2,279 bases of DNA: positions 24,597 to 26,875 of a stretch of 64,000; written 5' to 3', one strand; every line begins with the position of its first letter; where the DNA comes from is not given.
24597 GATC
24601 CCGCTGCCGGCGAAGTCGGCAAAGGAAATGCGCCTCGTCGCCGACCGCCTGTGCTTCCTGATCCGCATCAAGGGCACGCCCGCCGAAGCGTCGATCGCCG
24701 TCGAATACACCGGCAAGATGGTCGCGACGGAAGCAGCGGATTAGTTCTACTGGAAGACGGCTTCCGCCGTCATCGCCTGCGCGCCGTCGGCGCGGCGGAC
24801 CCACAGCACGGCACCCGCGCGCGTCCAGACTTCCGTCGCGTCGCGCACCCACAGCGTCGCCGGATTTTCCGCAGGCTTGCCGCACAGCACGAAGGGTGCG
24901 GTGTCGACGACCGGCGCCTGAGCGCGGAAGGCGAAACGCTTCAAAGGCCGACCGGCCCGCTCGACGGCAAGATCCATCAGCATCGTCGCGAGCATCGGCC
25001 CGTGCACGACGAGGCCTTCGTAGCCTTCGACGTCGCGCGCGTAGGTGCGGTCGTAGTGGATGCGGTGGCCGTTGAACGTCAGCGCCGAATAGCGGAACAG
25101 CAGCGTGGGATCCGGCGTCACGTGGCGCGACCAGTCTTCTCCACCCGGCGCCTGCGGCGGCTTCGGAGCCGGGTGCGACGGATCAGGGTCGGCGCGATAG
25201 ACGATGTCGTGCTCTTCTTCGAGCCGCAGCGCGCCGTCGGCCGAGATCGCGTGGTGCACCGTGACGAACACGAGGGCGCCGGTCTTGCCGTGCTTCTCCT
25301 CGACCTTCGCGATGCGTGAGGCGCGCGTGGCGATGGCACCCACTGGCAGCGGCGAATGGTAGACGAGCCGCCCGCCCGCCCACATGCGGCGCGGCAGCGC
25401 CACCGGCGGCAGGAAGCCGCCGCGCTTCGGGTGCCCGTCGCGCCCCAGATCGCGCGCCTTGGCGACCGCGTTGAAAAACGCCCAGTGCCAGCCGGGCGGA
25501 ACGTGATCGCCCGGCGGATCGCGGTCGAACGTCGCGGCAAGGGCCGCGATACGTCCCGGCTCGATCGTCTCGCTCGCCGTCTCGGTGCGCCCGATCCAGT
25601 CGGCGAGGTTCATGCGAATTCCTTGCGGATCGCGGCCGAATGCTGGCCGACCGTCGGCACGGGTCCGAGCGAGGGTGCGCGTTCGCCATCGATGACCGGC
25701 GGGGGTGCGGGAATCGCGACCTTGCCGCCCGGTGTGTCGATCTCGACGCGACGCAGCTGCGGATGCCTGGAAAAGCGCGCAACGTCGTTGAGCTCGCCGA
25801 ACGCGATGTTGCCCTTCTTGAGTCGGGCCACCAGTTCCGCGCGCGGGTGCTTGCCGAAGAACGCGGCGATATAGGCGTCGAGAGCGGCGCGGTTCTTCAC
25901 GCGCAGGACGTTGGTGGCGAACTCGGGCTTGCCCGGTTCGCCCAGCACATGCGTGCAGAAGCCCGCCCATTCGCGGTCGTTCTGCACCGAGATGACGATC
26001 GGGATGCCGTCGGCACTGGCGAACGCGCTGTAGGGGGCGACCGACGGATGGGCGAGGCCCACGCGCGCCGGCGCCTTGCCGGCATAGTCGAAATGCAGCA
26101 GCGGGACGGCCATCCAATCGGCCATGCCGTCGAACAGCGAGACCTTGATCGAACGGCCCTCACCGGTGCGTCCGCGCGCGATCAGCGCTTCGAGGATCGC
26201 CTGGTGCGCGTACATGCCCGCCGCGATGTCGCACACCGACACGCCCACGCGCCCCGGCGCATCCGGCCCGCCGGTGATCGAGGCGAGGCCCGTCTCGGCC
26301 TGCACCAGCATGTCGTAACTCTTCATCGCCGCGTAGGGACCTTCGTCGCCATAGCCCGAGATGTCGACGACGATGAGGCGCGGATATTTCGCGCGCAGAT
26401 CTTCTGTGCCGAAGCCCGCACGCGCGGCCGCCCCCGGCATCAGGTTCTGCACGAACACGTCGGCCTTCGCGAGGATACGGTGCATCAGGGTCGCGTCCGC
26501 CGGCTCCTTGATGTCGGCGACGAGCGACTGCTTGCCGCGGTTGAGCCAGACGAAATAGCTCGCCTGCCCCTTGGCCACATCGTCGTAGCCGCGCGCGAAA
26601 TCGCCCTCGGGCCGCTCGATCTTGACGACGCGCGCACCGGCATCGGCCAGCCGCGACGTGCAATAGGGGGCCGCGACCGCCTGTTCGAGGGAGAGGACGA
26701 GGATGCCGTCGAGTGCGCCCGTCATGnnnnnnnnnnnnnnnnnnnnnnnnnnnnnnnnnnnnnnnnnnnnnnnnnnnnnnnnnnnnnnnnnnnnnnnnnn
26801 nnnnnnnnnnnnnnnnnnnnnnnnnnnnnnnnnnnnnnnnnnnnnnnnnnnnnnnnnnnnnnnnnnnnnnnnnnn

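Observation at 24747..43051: Nineteen-gene translationally coupled minus-strand operon under a divergent GntR: candidate undescribed catabolic system for a sulfonated C3/C4 organic acid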

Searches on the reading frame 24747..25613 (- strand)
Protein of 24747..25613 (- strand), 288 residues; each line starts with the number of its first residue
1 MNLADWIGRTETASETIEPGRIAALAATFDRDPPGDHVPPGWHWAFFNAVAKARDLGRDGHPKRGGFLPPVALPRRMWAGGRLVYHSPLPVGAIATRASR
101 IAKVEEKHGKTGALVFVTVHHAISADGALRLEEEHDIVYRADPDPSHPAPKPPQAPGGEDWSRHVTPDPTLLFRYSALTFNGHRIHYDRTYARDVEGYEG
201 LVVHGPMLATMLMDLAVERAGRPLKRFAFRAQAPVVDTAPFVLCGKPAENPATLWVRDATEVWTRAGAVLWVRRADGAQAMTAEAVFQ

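Call 6: search_protein_families(library=pfam, proteins=[window:24747-25613:-], max_evalue=0.01)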
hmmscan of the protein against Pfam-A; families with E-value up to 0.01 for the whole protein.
window:24747-25613:- (288 aa): 1 family
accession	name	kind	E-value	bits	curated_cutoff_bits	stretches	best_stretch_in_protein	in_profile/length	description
PF13452.11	FAS1_DH_region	-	7.8e-08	33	22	1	69-127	68-126/132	FAS1-like, dehydratase domain region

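Call 8: search_protein_families(library=ncbifam, proteins=[window:24747-25613:-], max_evalue=0.001)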
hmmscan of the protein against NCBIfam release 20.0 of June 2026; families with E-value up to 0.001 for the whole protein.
window:24747-25613:- (288 aa): 0 families

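Call 51: search_solved_structures(query=window:24747-25613:-, max_evalue=0.01)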
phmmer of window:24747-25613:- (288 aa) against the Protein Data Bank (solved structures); distinct sequences matched with E-value up to 0.01: 2.
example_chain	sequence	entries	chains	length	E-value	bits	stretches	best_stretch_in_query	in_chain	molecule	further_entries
8khg_A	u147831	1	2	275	1.2e-74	254.4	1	3-260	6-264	Itaconyl-CoA hydratase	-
8huc_A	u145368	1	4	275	1.7e-74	254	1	3-260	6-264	MaoC_dehydrat_N domain-containing protein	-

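Call 69: search_dna_similar(query=window:24747-25613:-, collection=plasmids, mode=protein, max_rows=15, rows=best, max_evalue=1e-30)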
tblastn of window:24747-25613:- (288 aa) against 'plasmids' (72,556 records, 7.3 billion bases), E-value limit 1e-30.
Records with a match: 201; places in all: 214; records where one place covers at least 80% of the query: 188.
Best place of each record, by identity: 60-80% 4; <60% 197.
By first word of the organism name: Pseudosulfitobacter 22; Ralstonia 18; Prescottella 17; Sphingobium 13; Paraburkholderia 12; Burkholderia 11; Azospirillum 9; Sulfitobacter 9; Cupriavidus 8; Bradyrhizobium 8; and 44 more.
By predicted mobility (MOB-suite, as given by PLSDB): non-mobilizable 103; mobilizable 60; conjugative 38.
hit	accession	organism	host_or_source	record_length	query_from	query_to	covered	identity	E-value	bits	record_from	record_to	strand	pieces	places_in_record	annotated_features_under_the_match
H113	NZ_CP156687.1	Burkholderia stagnalis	Bacterial cells,soils collected in ...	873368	3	258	89%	61.4%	1e-85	286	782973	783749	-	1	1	MaoC family dehydratase N-terminal domain-containing protein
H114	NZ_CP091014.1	Burkholderia cenocepacia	-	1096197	2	258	89%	60.4%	3e-85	285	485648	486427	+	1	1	none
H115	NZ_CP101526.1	Burkholderia arboris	mixed culture,soil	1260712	2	258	89%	60.0%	2e-85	286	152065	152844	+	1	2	none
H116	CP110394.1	Burkholderia sp. JSH-S8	Tetrastigma hemsleyanum Diels et Gilg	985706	3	258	89%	60.2%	2e-82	277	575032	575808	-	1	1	MaoC family dehydratase N-terminal domain-containing protein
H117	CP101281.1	Burkholderia sp. FXe9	bacteria,soil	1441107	2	258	89%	59.6%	2e-84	283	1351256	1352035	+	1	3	MaoC family dehydratase N-terminal domain-containing protein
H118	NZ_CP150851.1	Burkholderia pyrrocinia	-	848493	6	258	88%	59.8%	4e-84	282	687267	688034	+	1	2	MaoC family dehydratase N-terminal domain-containing protein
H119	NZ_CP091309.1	Burkholderia pyrrocinia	-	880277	6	258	88%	59.8%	5e-84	281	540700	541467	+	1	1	MaoC family dehydratase N-terminal domain-containing protein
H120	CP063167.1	Variovorax paradoxus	-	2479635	1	287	100%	52.1%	2e-77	263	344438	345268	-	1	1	MaoC family dehydratase N-terminal domain-containing protein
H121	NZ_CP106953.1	Eleftheria terrae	soil sample,soil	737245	3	287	99%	52.2%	9e-72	246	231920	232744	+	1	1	MaoC family dehydratase N-terminal domain-containing protein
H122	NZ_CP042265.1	Qingshengfaniella alkalisoli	cell culture,saline soil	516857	2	288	100%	51.0%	2e-73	251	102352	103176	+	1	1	MaoC family dehydratase N-terminal domain-containing protein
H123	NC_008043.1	Ruegeria sp. TM1040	-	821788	3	285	98%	51.7%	4e-68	236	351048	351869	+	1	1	MaoC family dehydratase N-terminal domain-containing protein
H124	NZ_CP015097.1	Salipiger abyssi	single cell,marine seawater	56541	2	287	99%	50.9%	1e-74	254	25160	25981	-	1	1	MaoC family dehydratase N-terminal domain-containing protein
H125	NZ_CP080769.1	Cupriavidus pinatubonensis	genomic assembly,soil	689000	6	287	98%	51.2%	8e-76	258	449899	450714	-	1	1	MaoC family dehydratase N-terminal domain-containing protein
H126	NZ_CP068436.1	Cupriavidus necator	heavy metal containmented soil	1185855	6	287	98%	50.9%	7e-75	255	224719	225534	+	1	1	none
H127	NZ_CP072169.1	Agrobacterium larrymoorei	Ficus benjamina,cell culture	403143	7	288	98%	50.7%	1e-70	243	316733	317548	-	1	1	MaoC family dehydratase N-terminal domain-containing protein | CoA ester lyase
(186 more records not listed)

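Call 70: get_annotated_region(hit=H113, flank=7000)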
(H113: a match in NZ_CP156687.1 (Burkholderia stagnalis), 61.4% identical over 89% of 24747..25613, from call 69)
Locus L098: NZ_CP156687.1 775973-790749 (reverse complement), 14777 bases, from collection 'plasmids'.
description: Burkholderia stagnalis strain YJ-2 plasmid plas2, complete sequence
organism: Burkholderia stagnalis (NCBI taxid 1503054)
taxonomy: Bacteria; Pseudomonadota; Betaproteobacteria; Burkholderiales; Burkholderiaceae; Burkholderia; Burkholderia stagnalis
host: -; source: Bacterial cells,soils collected in Guangdong Province, China; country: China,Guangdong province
typing (MOB-suite, as given by PLSDB): non-mobilizable
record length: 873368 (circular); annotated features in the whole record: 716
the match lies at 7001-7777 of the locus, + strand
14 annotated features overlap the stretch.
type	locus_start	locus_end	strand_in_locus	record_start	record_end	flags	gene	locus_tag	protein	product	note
CDS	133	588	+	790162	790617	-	-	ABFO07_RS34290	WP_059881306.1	MerR family transcriptional regulator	GO:0006355 - regulation of DNA-templated transcription [Evidence IEA]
CDS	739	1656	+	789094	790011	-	-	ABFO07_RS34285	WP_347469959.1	acetoacetate decarboxylase family protein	-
CDS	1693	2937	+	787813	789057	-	-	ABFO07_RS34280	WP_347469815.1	saccharopine dehydrogenase NADP-binding domain-containing protein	-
CDS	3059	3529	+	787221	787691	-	-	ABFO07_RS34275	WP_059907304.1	MerR family transcriptional regulator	GO:0006355 - regulation of DNA-templated transcription [Evidence IEA]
CDS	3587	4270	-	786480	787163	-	-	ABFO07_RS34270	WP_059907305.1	type 1 glutamine amidotransferase domain-containing protein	-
CDS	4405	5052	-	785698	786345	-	-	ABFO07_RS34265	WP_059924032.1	TetR/AcrR family transcriptional regulator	GO:0006355 - regulation of DNA-templated transcription [Evidence IEA]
CDS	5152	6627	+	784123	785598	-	-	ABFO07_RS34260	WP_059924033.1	coniferyl aldehyde dehydrogenase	GO:0006081 - cellular aldehyde metabolic process [Evidence IEA]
CDS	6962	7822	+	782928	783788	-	-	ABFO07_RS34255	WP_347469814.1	MaoC family dehydratase N-terminal domain-containing protein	-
CDS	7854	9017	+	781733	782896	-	-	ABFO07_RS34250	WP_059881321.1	acyl-CoA dehydrogenase family protein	-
CDS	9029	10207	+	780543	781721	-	-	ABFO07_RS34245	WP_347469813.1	CaiB/BaiF CoA-transferase family protein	-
CDS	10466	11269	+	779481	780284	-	-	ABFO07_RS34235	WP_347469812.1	CoA ester lyase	-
CDS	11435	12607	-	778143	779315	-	-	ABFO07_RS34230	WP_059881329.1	porin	-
CDS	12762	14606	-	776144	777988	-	-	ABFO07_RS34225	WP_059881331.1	ABC transporter ATP-binding protein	-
CDS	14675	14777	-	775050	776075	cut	-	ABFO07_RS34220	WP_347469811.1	alpha/beta hydrolase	-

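Call 71: get_annotated_region(hit=H120, flank=7000)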
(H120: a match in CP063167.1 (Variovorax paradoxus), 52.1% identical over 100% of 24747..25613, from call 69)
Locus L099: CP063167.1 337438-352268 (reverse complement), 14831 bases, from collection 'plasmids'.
description: Variovorax paradoxus strain VAI-C plasmid unnamed, complete sequence
organism: Variovorax paradoxus (NCBI taxid 34073)
taxonomy: Bacteria; Pseudomonadota; Betaproteobacteria; Burkholderiales; Comamonadaceae; Variovorax; Variovorax paradoxus
host: -; source: -; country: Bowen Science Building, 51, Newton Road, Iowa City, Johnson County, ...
typing (MOB-suite, as given by PLSDB): non-mobilizable
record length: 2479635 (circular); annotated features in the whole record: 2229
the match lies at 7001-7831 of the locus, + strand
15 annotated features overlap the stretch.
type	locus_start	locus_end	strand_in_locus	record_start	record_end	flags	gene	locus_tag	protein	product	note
CDS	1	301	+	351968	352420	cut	-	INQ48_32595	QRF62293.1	PaaI family thioesterase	-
CDS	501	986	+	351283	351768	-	-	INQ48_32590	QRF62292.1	thioesterase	-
CDS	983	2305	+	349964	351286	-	-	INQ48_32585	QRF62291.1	AMP-binding protein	-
CDS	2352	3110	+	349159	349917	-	-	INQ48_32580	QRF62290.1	enoyl-CoA hydratase/isomerase family protein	-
CDS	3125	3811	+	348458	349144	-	-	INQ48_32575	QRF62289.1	HAD hydrolase-like protein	-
CDS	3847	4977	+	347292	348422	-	-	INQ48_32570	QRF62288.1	branched-chain amino acid ABC transporter substrate-binding protein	-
CDS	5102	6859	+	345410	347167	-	-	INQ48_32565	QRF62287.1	sigma 54-interacting transcriptional regulator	-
CDS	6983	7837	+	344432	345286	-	-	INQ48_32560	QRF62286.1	MaoC family dehydratase N-terminal domain-containing protein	-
CDS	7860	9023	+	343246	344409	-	-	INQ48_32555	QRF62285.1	acyl-CoA/acyl-ACP dehydrogenase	-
CDS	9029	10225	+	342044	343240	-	-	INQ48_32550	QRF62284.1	CoA transferase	-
CDS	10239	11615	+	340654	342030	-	-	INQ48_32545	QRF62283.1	MmgE/PrpD family protein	-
CDS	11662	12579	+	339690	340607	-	-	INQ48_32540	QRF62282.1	LysR family transcriptional regulator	-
CDS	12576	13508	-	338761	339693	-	-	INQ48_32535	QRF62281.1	electron transfer flavoprotein subunit alpha/FixB family protein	-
CDS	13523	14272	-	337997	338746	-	-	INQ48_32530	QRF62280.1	electron transfer flavoprotein subunit beta/FixA family protein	-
CDS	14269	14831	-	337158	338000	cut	-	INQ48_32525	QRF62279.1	CoA ester lyase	-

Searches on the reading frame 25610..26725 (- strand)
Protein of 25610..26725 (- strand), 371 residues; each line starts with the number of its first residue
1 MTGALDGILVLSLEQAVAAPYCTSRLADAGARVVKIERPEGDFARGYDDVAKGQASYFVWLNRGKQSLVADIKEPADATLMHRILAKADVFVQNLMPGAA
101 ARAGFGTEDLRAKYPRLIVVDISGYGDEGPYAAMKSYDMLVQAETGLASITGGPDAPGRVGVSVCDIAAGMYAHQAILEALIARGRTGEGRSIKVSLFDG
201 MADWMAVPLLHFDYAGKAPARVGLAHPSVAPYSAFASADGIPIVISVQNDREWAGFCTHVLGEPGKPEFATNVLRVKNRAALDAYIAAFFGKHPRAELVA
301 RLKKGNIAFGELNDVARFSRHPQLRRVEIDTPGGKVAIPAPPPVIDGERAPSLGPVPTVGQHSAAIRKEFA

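Call 6: search_protein_families(library=pfam, proteins=[window:25610-26725:-], max_evalue=0.01)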
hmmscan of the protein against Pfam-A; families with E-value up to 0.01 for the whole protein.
window:25610-26725:- (371 aa): 1 family
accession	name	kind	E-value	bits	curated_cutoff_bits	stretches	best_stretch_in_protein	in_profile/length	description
PF02515.22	CoA_transf_3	-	1.9e-102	343.6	23.3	1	5-363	1-366/366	CoA-transferase family III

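Call 8: search_protein_families(library=ncbifam, proteins=[window:25610-26725:-], max_evalue=0.001)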
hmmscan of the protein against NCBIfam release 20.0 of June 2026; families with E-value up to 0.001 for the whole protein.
window:25610-26725:- (371 aa): 7 families
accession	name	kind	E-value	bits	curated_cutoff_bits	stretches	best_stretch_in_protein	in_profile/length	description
NF008511.0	PRK11430.1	equivalog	4.1e-68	230.2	522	1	3-371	8-380/381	CoA:oxalate CoA-transferase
NF052585.1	SucGlutTfsCaiB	equivalog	4.4e-67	226.4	750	1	5-369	8-387/394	succinate--glutarate CoA-transferase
NF041294.1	Scnl_mescCoAtase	equivalog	3e-57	194.5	700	1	3-325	2-332/381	succinyl-CoA:mesaconate CoA-transferase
TIGR03253.1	oxalate_frc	equivalog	1.5e-45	155.6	504.2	1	4-204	3-206/416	formyl-CoA transferase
NF003809.0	PRK05398.1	subfamily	1.9e-45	155.2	442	1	1-203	1-206/416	formyl-CoA transferase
NF002914.1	PRK03525.1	equivalog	6.9e-22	77.9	413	1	3-326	8-332/400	L-carnitine CoA-transferase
TIGR04253.1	mesacon_CoA_iso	equivalog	4.5e-11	42.4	725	1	3-199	1-196/403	2-methylfumaryl-CoA isomerase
